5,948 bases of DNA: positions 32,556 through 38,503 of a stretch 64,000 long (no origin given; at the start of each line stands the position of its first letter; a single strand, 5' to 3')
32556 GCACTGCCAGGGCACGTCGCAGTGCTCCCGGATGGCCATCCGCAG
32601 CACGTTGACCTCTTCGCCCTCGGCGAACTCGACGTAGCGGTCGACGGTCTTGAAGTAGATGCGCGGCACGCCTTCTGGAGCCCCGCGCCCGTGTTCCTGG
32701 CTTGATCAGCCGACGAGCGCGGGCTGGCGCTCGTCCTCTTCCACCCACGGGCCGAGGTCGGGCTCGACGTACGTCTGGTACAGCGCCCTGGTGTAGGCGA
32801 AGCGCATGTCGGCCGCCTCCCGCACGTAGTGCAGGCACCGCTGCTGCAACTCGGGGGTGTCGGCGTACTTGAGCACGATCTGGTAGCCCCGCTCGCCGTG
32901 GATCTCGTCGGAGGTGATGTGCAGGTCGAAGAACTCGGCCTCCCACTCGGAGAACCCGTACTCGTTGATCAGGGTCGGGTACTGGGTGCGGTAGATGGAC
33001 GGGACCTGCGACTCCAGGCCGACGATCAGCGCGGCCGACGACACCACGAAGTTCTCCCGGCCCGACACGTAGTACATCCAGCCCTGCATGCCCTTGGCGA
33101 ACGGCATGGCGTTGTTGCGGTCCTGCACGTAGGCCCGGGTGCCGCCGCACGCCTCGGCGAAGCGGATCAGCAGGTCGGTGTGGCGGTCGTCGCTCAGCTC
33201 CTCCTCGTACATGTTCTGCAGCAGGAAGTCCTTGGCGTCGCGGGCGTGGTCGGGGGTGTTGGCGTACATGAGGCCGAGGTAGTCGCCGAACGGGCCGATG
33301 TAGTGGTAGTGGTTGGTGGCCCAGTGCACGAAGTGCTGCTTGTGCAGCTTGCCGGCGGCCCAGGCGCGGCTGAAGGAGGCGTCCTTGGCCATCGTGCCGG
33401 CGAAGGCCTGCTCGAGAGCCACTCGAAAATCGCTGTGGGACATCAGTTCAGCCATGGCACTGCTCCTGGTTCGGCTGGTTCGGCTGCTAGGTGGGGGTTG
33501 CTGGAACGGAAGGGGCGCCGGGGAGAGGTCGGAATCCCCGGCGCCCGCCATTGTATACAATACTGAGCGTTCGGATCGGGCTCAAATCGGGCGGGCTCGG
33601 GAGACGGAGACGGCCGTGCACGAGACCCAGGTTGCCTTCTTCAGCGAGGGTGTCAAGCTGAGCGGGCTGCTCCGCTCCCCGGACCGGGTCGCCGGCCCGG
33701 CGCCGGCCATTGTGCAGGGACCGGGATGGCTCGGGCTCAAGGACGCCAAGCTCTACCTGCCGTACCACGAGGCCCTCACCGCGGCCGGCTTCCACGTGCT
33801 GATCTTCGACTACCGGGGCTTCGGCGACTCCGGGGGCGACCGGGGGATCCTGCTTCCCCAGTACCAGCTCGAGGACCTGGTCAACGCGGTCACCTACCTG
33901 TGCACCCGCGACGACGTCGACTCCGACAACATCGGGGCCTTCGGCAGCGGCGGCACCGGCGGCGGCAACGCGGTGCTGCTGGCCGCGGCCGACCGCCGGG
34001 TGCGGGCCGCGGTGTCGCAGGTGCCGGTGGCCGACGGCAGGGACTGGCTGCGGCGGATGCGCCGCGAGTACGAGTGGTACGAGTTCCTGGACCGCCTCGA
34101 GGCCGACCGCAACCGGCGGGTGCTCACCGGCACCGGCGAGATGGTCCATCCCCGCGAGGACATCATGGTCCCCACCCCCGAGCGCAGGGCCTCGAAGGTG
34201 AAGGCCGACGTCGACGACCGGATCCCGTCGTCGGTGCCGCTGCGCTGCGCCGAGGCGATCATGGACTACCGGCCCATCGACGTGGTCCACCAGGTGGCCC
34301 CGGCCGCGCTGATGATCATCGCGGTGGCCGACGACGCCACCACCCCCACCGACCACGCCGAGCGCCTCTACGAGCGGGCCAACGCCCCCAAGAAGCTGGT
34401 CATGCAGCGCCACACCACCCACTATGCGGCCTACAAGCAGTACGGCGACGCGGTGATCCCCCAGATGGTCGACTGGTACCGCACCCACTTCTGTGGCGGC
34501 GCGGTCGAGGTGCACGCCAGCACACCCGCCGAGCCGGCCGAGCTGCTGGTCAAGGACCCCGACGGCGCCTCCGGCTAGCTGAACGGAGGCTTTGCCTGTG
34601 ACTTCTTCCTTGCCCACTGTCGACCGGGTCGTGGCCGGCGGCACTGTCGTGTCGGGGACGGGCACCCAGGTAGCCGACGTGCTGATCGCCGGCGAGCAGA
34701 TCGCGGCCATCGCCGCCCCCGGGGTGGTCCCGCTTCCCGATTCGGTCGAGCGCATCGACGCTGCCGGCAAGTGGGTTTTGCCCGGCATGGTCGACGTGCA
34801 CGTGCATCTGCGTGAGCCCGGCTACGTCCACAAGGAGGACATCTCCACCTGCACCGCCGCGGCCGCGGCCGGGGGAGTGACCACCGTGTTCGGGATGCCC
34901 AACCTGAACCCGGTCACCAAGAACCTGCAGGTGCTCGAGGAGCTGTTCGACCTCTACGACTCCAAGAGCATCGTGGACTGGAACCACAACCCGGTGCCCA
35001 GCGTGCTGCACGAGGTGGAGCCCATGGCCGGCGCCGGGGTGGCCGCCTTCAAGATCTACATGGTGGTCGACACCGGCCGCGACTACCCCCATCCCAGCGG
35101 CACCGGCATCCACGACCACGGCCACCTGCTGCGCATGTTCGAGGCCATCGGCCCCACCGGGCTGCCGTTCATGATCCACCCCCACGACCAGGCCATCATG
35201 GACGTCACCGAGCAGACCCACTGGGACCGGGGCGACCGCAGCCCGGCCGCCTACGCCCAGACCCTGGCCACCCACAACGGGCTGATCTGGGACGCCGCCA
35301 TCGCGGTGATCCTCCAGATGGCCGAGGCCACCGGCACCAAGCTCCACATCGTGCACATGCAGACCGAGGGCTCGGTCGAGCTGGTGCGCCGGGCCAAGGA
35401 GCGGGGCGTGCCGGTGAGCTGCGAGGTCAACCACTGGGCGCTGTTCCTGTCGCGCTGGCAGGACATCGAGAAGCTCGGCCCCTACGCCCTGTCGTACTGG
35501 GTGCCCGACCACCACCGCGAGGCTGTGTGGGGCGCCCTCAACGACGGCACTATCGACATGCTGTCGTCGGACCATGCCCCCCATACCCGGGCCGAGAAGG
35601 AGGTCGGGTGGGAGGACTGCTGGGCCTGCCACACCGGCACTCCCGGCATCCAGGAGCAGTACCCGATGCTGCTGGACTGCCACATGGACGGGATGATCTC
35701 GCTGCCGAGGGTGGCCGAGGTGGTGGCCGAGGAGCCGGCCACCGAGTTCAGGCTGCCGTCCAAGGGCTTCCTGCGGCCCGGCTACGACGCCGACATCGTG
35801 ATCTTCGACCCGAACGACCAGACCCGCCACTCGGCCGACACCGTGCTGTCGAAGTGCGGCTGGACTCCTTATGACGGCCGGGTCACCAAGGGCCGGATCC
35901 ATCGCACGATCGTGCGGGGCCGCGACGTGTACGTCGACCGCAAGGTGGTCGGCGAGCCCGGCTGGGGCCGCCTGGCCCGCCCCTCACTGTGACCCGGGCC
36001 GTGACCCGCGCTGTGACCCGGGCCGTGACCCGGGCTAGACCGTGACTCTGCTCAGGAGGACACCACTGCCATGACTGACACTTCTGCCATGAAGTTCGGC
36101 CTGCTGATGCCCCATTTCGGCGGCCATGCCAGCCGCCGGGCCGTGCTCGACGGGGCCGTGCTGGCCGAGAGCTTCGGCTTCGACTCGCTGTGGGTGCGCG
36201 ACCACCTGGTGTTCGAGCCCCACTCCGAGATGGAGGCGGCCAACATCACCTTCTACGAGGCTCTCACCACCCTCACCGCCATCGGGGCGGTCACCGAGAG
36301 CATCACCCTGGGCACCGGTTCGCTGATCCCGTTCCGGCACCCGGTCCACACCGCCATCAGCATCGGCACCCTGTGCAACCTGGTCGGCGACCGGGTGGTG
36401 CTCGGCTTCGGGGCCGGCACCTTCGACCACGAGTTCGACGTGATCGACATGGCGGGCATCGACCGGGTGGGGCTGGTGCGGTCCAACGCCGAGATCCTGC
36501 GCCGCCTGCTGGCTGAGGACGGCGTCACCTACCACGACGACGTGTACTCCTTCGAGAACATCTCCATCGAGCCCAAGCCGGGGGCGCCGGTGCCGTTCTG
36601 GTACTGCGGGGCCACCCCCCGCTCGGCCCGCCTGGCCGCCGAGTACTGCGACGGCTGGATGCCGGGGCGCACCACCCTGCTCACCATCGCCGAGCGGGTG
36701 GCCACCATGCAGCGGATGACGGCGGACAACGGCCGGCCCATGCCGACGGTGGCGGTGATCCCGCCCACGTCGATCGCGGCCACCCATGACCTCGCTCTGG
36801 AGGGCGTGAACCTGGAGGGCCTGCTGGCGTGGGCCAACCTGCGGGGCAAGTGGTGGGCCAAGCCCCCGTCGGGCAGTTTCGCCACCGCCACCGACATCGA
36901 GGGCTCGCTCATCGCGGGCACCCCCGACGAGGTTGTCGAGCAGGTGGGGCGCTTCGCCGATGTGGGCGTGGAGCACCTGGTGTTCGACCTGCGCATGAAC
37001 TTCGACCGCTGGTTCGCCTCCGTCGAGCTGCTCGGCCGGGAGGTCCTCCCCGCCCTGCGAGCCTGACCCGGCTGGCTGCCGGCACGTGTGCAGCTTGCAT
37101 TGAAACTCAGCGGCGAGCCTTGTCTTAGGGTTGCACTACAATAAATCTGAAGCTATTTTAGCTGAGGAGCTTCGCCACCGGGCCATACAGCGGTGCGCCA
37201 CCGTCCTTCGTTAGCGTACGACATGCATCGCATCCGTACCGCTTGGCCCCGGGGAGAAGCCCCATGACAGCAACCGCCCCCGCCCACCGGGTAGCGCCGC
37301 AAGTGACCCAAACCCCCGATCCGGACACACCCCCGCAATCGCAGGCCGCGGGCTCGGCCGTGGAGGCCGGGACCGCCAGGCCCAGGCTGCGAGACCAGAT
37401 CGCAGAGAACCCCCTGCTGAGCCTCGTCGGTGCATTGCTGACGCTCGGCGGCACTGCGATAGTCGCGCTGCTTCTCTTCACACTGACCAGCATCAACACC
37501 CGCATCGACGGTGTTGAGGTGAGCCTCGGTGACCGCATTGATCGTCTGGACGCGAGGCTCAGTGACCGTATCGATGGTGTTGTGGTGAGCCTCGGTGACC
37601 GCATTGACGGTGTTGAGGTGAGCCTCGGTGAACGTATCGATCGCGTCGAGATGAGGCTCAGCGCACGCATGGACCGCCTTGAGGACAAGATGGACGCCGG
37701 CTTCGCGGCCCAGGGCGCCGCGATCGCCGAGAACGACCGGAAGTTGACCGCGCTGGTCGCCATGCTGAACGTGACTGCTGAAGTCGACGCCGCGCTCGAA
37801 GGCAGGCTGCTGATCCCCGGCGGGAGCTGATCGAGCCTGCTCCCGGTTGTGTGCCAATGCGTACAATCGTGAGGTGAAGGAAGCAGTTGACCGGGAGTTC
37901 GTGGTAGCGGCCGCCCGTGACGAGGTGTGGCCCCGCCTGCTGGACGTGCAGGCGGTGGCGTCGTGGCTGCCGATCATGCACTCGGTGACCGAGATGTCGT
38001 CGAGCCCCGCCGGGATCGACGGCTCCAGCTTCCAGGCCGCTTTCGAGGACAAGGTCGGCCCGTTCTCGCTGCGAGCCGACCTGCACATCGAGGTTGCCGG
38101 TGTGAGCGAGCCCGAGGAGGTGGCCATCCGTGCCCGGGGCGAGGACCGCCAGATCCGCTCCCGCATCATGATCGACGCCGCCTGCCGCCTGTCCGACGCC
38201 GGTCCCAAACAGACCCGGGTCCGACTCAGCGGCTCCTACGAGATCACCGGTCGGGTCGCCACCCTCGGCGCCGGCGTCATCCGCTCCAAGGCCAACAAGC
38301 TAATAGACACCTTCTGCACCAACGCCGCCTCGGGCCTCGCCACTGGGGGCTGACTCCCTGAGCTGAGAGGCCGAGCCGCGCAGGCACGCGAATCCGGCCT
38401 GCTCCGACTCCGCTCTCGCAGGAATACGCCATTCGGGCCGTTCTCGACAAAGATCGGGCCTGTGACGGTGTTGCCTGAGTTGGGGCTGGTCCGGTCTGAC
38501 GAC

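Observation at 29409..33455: Candidate F420-driven multicomponent oxygenase: FrhB-like protein + Fer2 ferredoxin + Rieske ferredoxin + heme-oxygenase-fold (PqqC/TenA-like) protein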

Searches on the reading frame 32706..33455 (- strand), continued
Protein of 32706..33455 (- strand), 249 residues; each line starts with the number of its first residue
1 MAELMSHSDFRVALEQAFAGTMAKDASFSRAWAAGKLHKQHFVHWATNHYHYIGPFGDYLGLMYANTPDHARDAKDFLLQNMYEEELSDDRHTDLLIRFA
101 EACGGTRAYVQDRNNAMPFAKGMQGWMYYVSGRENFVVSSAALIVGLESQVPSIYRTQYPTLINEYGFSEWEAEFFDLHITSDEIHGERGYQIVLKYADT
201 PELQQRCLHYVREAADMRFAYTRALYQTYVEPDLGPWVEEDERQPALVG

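Call 62: search_protein_families(library=ncbifam, proteins=[L087:9852-11309:+, L087:11365-11844:+, L087:11860-12864:+, L087:12913-13878:+, L087:13878-15497:+, L087:6836-7786:-, L087:2947-4560:+, L087:8078-8428:-, L080:2444-4030:-], max_evalue=0.00001)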
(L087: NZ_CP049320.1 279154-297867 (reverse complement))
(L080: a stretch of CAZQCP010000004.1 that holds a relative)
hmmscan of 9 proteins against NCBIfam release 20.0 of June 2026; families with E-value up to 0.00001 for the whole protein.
L087:9852-11309:+ (485 aa): 44 families (the best 25 are shown)
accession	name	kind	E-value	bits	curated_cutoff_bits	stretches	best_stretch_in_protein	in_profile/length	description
NF042993.1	AlphKGSA_gudD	equivalog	5.4e-168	559.7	770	1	7-482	3-479/481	alpha-ketoglutaric semialdehyde dehydrogenase GucD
NF052305.1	DioxValDhHalo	equivalog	7.5e-165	549.5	750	1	6-483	3-481/483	2,5-dioxovalerate dehydrogenase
TIGR02299.1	HpaE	equivalog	9.7e-128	426.8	638.35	1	9-481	2-474/488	5-carboxymethyl-2-hydroxymuconate semialdehyde dehydrogenase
NF009725.0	PRK13252.1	equivalog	6.8e-126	420.6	593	1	7-482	6-478/488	betaine-aldehyde dehydrogenase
TIGR01804.1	BADH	equivalog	1.6e-124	415.9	668.6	1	12-479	2-467/467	betaine-aldehyde dehydrogenase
TIGR01780.1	SSADH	subfamily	3.4e-114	382.2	646.35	1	29-479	3-448/448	succinate-semialdehyde dehydrogenase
NF002852.0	PRK03137.1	subfamily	3e-113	379.3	648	1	8-481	37-510/514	L-glutamate gamma-semialdehyde dehydrogenase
NF010000.0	PRK13473.1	subfamily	1e-112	377.2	615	1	9-461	4-452/475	aminobutyraldehyde dehydrogenase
NF040648.1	lactal_redase_Meth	equivalog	4.5e-111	372.1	650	1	24-461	12-442/463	lactaldehyde dehydrogenase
TIGR01237.1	D1pyr5carbox2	equivalog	5e-107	358.8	659.65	1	23-481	46-507/511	L-glutamate gamma-semialdehyde dehydrogenase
NF045735.1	PaDhStyDPseudo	equivalog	7.6e-106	354.6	850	1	10-481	5-479/483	phenylacetaldehyde dehydrogenase StyD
NF006916.0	PRK09407.1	equivalog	1.5e-103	347.2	521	1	25-481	35-490/526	succinic semialdehyde dehydrogenase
TIGR03216.1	OH_muco_semi_DH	equivalog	5.2e-101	338.6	693.25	1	9-481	2-477/481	2-hydroxymuconic semialdehyde dehydrogenase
NF006915.0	PRK09406.1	equivalog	4.5e-99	332.4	730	1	27-483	5-456/457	NADP-dependent succinic semialdehyde dehydrogenase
NF007497.0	PRK10090.1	equivalog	6.2e-99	331.9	500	1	6-482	5-476/480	aldehyde dehydrogenase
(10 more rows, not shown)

L087:11365-11844:+ (159 aa): 1 family
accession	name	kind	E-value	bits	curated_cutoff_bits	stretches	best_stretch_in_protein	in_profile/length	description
NF007275.0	PRK09732.1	equivalog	2.2e-14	53.4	246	1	2-140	2-132/134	hypothetical protein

L087:11860-12864:+ (334 aa): 25 families
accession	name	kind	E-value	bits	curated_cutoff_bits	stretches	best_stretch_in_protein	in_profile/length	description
NF040810.1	BenC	equivalog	3.7e-64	217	430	1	15-328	16-331/333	benzoate 1,2-dioxygenase electron transfer component BenC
NF008822.0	PRK11872.1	equivalog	2.1e-60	204.6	402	1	13-328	16-336/341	anthranilate 1,2-dioxygenase electron transfer component AntC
NF045803.1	MethMoxFADbindMmoC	equivalog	4e-57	193.5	500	1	6-327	8-340/343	aromatic/alkene monooxygenase hydroxylase FAD-binding subunit MmoC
NF005963.0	PRK08051.1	equivalog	5.8e-52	176.3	230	1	101-329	4-232/233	NAD(P)H-flavin reductase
TIGR02160.1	PA_CoA_Oxy5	hypoth_equivalog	2.1e-42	145.2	420.8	2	104-328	5-242/352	1,2-phenylacetyl-CoA epoxidase subunit PaaE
NF052252.1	flav_redu_LuxG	exception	1.4e-38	132.4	340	1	105-329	5-231/232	flavin mononucleotide reductase LuxG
NF004317.0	PRK05713.1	equivalog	7e-38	130.6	338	1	11-327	8-308/312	iron-sulfur-binding ferredoxin reductase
NF058606.1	GlBtMonoRdsGbcB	equivalog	1.3e-30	106.5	500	2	114-327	27-247/362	glycine betaine monooxygenase reductase subunit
NF007964.0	PRK10684.1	equivalog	1.6e-26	93.1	383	2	104-330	13-240/333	NADH oxidoreductase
TIGR01941.1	nqrF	equivalog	2.1e-22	79.6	295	2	165-326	236-402/405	NADH:ubiquinone reductase (Na(+)-transporting) subunit F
NF009805.0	PRK13289.1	equivalog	1.3e-18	67.2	432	1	128-320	183-385/399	NO-inducible flavohemoprotein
NF006220.0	PRK08345.1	subfamily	8.5e-14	51.5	395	1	125-323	38-247/294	cytochrome-c3 hydrogenase subunit gamma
TIGR02008.1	fdx_plant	subfamily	1.3e-13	50.5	81.15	1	10-86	13-88/97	ferredoxin [2Fe-2S]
TIGR02911.1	sulfite_red_B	equivalog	4e-13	49.1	288.6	1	128-322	29-219/261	anaerobic sulfite reductase subunit AsrB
NF040756.1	corr_regen_AcsV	exception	3.7e-12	45.4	800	1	5-97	2-94/632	corrinoid activation/regeneration protein AcsV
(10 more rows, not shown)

L087:12913-13878:+ (321 aa): 13 families
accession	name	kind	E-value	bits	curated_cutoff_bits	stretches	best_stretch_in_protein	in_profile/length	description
NF006379.0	PRK08618.1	equivalog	1.3e-48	166.1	417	1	1-300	1-311/326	ornithine cyclodeaminase family protein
NF004793.0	PRK06141.1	equivalog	4.8e-43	147.3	322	1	77-304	84-311/314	bifunctional Delta(1)-pyrroline-2-carboxylate/Delta(1)-piperideine-2-carboxylate reductase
NF006141.0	PRK08291.1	equivalog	5.6e-38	130.7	408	1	75-309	88-324/330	cyclodeaminase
NF005603.0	PRK07340.1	equivalog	1.4e-35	123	266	1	77-303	86-302/307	delta(1)-pyrroline-2-carboxylate reductase family protein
NF005011.0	PRK06407.1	subfamily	7.1e-35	120.7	337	1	1-297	2-292/302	ornithine cyclodeaminase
TIGR02992.1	ectoine_eutC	equivalog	1.3e-33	116.5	471.65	1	17-305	18-317/326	ectoine utilization protein EutC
NF045643.1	ImmsucRedBhcD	equivalog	1.2e-32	113.5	500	1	4-300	4-306/321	iminosuccinate reductase BhcD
TIGR02371.1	ala_DH_arch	equivalog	1e-31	110.3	409.15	1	2-302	3-311/325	alanine dehydrogenase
NF045512.1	PyrPipCarbRedLhpI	equivalog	4.3e-29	101.6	400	1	7-302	6-295/298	bifunctional Delta(1)-pyrroline-2-carboxylate/Delta(1)-piperideine-2-carboxylate reductase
NF005762.1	PRK07589.1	equivalog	1.4e-28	99.9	350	1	92-295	102-300/334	ornithine cyclodeaminase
NF005296.0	PRK06823.1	equivalog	1.4e-28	99.8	438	1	78-300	87-309/315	ornithine cyclodeaminase family protein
TIGR03944.1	dehyd_SbnB_fam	equivalog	1.4e-25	90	326.9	1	78-300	91-311/327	2,3-diaminopropionate biosynthesis protein SbnB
NF004848.0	PRK06199.1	subfamily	9.6e-17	61.1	362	1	78-297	115-354/379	tyramine oxidase subunit B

L087:13878-15497:+ (539 aa): 42 families (the best 25 are shown)
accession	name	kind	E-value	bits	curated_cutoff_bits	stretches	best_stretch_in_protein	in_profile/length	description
TIGR00711.1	efflux_EmrB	subfamily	2e-59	201.6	230.2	1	27-515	3-480/485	DHA2 family efflux MFS transporter permease subunit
NF000009.1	tet_MFS_Tcr3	exception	1.9e-52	178.4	1000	1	11-462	16-467/512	tetracycline efflux MFS transporter Tcr3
NF000095.1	tet_MFS_OtrB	exception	2.4e-52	178.2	999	1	5-484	5-482/563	oxytetracycline resistance efflux MFS transporter OtrB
NF000025.1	MFS_efflux_tcmA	exception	2.3e-38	132.3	999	1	28-437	28-431/538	tetracenomycin C efflux MFS transporter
NF040895.2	MFS_effux_SdrM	equivalog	7.8e-38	130.7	550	1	26-437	6-404/441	multidrug efflux MFS transporter SdrM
NF000391.1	EmrB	exception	1.2e-31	109.9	925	1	28-435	13-416/501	multidrug efflux MFS transporter permease subunit EmrB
NF040856.1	FexB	exception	1.6e-29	103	950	1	25-440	15-423/469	chloramphenicol/florfenicol efflux MFS transporter FexB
NF007799.0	PRK10504.1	subfamily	2.3e-29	102.6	426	1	35-332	19-309/471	multidrug transporter subunit MdtD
NF033896.2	MFS_LfrA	equivalog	2.7e-28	98.8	825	1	21-500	15-481/504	efflux MFS transporter LfrA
NF011571.1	PRK14995.1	subfamily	1.3e-26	93.5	701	1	33-512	13-479/493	SmvA family efflux MFS transporter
NF000218.1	FexA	exception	1.3e-25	90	900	1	26-440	21-432/475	chloramphenicol/florfenicol efflux MFS transporter FexA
NF000031.1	MFS_efflux_LmrA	exception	2.2e-21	76.1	850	1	22-433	27-433/484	lincomycin efflux MFS transporter Lmr(A)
NF012169.0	qepA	equivalog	4.3e-21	75.1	1075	1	26-518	23-499/511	fluoroquinolone efflux MFS transporter QepA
TIGR00710.1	efflux_Bcr_CflA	subfamily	1.3e-17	64.4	200.9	1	28-212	7-186/385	Bcr/CflA family efflux MFS transporter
TIGR00895.1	2A0115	subfamily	2.7e-17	62.8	418.55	1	22-205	12-191/398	aromatic acid/H+ symport family MFS transporter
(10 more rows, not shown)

L087:6836-7786:- (316 aa): 8 families
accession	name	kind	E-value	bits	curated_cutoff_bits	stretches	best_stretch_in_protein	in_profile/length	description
NF058653.1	LipP1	equivalog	9.1e-15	54.3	350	1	87-182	68-160/300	LipP1 family hormone-sensitive lipase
NF033149.0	CHL_hydrolase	equivalog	2.5e-12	46.3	500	1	85-182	71-164/310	chloramphenicol hydrolase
NF058665.1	HaHSL_fam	equivalog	2.6e-12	46.7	320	1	57-306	36-257/260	hormone-sensitive lipase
NF058651.1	GESAG_HSLs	subfamily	1.2e-11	44.2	430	1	86-185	63-155/296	GESAG motif subfamily hormone-sensitive lipase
NF007547.0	PRK10162.1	equivalog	2.2e-08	33.4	389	1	90-180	84-171/321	acetyl esterase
NF052620.1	AryltfaseLP1002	equivalog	3.1e-07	30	300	1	91-181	33-121/265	lp_1002 family arylesterase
NF042968.1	AcxylEst_AxeA1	equivalog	3.3e-06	25.7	700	1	91-194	49-147/459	acetylxylan esterase AxeA1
NF052354.1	EstLipQMycob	equivalog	7.2e-06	24.9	700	0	56-183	133-255/418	esterase LipQ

L087:2947-4560:+ (537 aa): 0 families

L087:8078-8428:- (116 aa): 0 families

L080:2444-4030:- (528 aa): 42 families (the best 25 are shown)
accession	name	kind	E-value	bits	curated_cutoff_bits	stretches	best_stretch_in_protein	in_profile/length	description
NF052305.1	DioxValDhHalo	equivalog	8.7e-131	437.1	750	1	63-525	16-480/483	2,5-dioxovalerate dehydrogenase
NF042993.1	AlphKGSA_gudD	equivalog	3.2e-127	425.2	770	1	61-524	13-478/481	alpha-ketoglutaric semialdehyde dehydrogenase GucD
TIGR02299.1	HpaE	equivalog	2.7e-110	369.3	638.35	1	63-519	12-469/488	5-carboxymethyl-2-hydroxymuconate semialdehyde dehydrogenase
TIGR01780.1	SSADH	subfamily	1e-108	364.2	646.35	1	73-511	3-440/448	succinate-semialdehyde dehydrogenase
NF010000.0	PRK13473.1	subfamily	2.1e-108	363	615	1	59-505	9-454/475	aminobutyraldehyde dehydrogenase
NF009725.0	PRK13252.1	equivalog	2.6e-107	359.3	593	1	65-506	20-462/488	betaine-aldehyde dehydrogenase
TIGR01804.1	BADH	equivalog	4.7e-103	345.2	668.6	1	66-507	12-455/467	betaine-aldehyde dehydrogenase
NF040648.1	lactal_redase_Meth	equivalog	1.9e-101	340.4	650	1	71-505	15-444/463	lactaldehyde dehydrogenase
NF002852.0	PRK03137.1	subfamily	4.2e-98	329.4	648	1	67-505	50-493/514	L-glutamate gamma-semialdehyde dehydrogenase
NF006916.0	PRK09407.1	equivalog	5.9e-98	328.7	521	1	66-507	33-476/526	succinic semialdehyde dehydrogenase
NF045735.1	PaDhStyDPseudo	equivalog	1.5e-97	327.3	850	1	65-522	16-477/483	phenylacetaldehyde dehydrogenase StyD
NF008415.0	PRK11241.1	equivalog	2.6e-97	326.5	828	1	65-509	24-466/482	NADP-dependent succinate-semialdehyde dehydrogenase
TIGR03216.1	OH_muco_semi_DH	equivalog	2.3e-92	310.1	693.25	1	66-519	13-472/481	2-hydroxymuconic semialdehyde dehydrogenase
TIGR03250.1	PhnAcAld_DH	equivalog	1.3e-90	304.3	635.65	1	67-510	17-455/472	phosphonoacetaldehyde dehydrogenase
TIGR01237.1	D1pyr5carbox2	equivalog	6e-90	302.4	659.65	1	70-506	49-491/511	L-glutamate gamma-semialdehyde dehydrogenase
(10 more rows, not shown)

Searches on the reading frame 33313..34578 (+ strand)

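Call 7: search_protein_families(library=pfam, proteins=[window:33313-34578:+], max_evalue=0.001)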
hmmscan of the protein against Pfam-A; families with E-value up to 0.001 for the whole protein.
window:33313-34578:+ (421 aa): 7 families
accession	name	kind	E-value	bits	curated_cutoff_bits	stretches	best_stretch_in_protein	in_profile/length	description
PF02129.25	Peptidase_S15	-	4.3e-13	50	23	1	113-366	2-257/262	X-Pro dipeptidyl-peptidase (S15 family)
PF00326.27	Peptidase_S9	-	7.9e-11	42.3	22.6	1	155-265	10-123/213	Prolyl oligopeptidase family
PF00561.26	Abhydrolase_1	-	2.2e-07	31.2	25.8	1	138-268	8-135/245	alpha/beta hydrolase fold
PF12146.15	Hydrolase_4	-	4.3e-07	29.9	27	1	146-362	18-224/239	Serine aminopeptidase, S33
PF12740.14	PETase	-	2e-05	24.6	28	0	101-245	26-164/263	PET hydrolase-like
PF12697.13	Abhydrolase_6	-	8.3e-05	23.8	26.3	1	147-370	20-204/217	Alpha/beta hydrolase family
PF05448.18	AXE1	-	0.00082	18.7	21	0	188-238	159-208/321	Acetyl xylan esterase (AXE1)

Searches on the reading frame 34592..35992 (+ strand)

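Call 7: search_protein_families(library=pfam, proteins=[window:34592-35992:+], max_evalue=0.001)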
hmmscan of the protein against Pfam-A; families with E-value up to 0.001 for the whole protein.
window:34592-35992:+ (466 aa): 2 families
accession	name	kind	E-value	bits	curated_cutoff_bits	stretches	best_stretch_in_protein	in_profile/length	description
PF01979.26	Amidohydro_1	-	1.8e-19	70.6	25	1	61-444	1-343/345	Amidohydrolase family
PF07969.17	Amidohydro_3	-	1.5e-15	58.1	29.7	2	252-447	309-472/472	Amidohydrolase family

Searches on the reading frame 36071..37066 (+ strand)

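Call 4: search_protein_families(library=pfam, proteins=[window:36071-37066:+], max_evalue=0.01)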
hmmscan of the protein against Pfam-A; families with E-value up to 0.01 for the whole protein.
window:36071-37066:+ (331 aa): 1 family
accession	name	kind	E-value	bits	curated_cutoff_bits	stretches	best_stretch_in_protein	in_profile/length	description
PF00296.26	Bac_luciferase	-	8.9e-44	150.5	27.9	1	7-302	1-314/314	Luciferase-like monooxygenase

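Call 5: search_protein_families(library=ncbifam, proteins=[window:36071-37066:+], max_evalue=0.01)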
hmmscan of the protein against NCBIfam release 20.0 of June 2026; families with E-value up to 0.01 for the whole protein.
window:36071-37066:+ (331 aa): 31 families (the best 25 are shown)
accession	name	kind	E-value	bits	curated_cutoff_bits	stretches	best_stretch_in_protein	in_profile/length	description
TIGR03619.1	F420_Rv2161c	subfamily_domain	9.3e-43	146.6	166.9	1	29-306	4-246/247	TIGR03619 family F420-dependent LLM class oxidoreductase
TIGR03571.1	lucif_BA3436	subfamily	5.9e-31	107.9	303.9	1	5-224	9-233/304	TIGR03571 family LLM class oxidoreductase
TIGR03560.1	F420_Rv1855c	subfamily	1.6e-24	86.9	231.4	1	24-226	14-221/227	TIGR03560 family F420-dependent LLM class oxidoreductase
TIGR03555.1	F420_mer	equivalog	5.5e-21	75.3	348.7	1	30-197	19-174/325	5,10-methylenetetrahydromethanopterin reductase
TIGR03621.1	F420_MSMEG_2516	subfamily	6.3e-21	74.8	213.15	1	8-194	2-171/295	TIGR03621 family F420-dependent LLM class oxidoreductase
TIGR03554.1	F420_G6P_DH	equivalog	4e-19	68.8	420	1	22-330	15-331/331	glucose-6-phosphate dehydrogenase (coenzyme-F420)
NF002619.0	PRK02271.1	equivalog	1.9e-18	66.9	276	1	25-197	16-175/329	5,10-methylenetetrahydromethanopterin reductase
TIGR03564.1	F420_MSMEG_4879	subfamily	7.1e-18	65.2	234.25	1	62-304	24-264/265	TIGR03564 family F420-dependent LLM class oxidoreductase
TIGR03854.1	F420_MSMEG_3544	hypoth_equivalog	4.3e-16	59.1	295.6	1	33-224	23-205/290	TIGR03854 family LLM class F420-dependent oxidoreductase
TIGR04465.1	ArgArg_F420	equivalog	6.6e-16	58.3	470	1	24-222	61-257/364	F420-dependent hydroxymycolic acid dehydrogenase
TIGR03857.1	F420_MSMEG_2249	hypoth_equivalog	1.4e-15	57.4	218.4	1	22-243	13-220/329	TIGR03857 family LLM class F420-dependent oxidoreductase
TIGR04021.1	LLM_DMSO2_sfnG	equivalog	2e-14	53.7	382.95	1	62-224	61-228/350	dimethylsulfone monooxygenase SfnG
TIGR04024.1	F420_NP1902A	hypoth_equivalog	2.1e-14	53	345.4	1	20-220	12-200/330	TIGR04024 family LLM class F420-dependent oxidoreductase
TIGR03557.1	F420_G6P_family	subfamily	2.5e-14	53.2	210.4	1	23-305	13-292/316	TIGR03557 family F420-dependent LLM class oxidoreductase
TIGR03841.1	F420_Rv3093c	subfamily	1.3e-13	51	213.65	1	57-237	30-210/298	LLM class F420-dependent oxidoreductase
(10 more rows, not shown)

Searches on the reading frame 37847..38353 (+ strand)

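Call 7: search_protein_families(library=pfam, proteins=[window:37847-38353:+], max_evalue=0.001)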
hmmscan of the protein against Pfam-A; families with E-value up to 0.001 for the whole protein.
window:37847-38353:+ (168 aa): 2 families
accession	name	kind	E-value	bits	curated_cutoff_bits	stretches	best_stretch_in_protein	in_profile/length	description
PF06240.19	COXG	-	4.2e-13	49.6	22.2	1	17-162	2-137/140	Carbon monoxide dehydrogenase subunit G (CoxG)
PF10604.15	Polyketide_cyc2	-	4.2e-06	27.5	27.4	1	14-145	4-122/142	Polyketide cyclase / dehydrase and lipid transport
